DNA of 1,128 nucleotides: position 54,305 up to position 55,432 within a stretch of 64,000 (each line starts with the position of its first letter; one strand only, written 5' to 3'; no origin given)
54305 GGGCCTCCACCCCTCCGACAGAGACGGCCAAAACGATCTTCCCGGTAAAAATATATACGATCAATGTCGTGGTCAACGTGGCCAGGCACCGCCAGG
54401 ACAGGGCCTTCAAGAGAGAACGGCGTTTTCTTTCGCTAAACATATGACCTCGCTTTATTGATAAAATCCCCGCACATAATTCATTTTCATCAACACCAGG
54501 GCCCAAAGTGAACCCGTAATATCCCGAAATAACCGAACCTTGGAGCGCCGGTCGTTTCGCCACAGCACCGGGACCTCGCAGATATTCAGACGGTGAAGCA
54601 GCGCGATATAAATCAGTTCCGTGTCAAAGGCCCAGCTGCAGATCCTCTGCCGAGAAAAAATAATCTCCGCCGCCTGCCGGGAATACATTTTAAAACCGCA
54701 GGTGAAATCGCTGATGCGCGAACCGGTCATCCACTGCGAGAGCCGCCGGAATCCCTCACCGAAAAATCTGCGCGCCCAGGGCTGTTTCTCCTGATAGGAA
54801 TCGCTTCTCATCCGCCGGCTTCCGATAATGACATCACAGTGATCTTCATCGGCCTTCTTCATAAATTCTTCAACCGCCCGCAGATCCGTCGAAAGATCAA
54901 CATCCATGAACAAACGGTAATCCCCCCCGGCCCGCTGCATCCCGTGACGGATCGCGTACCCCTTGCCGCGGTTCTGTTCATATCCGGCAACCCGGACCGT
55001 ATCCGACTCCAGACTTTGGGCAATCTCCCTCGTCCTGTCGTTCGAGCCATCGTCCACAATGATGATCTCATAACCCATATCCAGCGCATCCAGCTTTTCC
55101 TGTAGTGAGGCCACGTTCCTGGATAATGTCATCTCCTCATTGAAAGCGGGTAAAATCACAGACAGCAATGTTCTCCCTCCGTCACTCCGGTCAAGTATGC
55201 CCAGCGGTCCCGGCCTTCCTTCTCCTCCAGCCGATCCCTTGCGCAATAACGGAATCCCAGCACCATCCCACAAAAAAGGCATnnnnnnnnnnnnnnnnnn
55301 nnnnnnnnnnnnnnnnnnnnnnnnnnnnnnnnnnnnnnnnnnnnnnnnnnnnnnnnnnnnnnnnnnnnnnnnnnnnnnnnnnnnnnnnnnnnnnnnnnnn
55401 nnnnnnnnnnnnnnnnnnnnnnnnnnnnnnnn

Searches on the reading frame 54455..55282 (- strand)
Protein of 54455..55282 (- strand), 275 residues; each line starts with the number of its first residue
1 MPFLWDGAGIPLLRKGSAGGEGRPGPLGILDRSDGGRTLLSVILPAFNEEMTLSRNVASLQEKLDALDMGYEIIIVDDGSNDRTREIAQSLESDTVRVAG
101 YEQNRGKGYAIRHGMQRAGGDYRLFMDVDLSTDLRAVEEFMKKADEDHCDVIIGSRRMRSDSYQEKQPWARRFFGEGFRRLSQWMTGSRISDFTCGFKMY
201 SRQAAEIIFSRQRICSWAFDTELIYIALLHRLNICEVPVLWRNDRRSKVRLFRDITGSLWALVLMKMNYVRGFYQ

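Call 6: search_protein_families(library=pfam, proteins=[window:54455-55282:-], max_evalue=0.01)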
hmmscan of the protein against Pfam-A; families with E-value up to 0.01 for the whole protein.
window:54455-55282:- (275 aa): 3 families
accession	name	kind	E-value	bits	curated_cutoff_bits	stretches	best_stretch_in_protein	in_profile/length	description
PF00535.33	Glycos_transf_2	-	3.5e-32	112.1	23.3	1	41-206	1-165/168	Glycosyl transferase family 2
PF10111.15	Glyco_tranf_2_2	-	0.00031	20.7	27.3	1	42-141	2-103/276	Glycosyltransferase like family 2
PF13704.12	Glyco_tranf_2_4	-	0.0025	18.7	27.5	1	71-129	20-81/98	Glycosyl transferase family 2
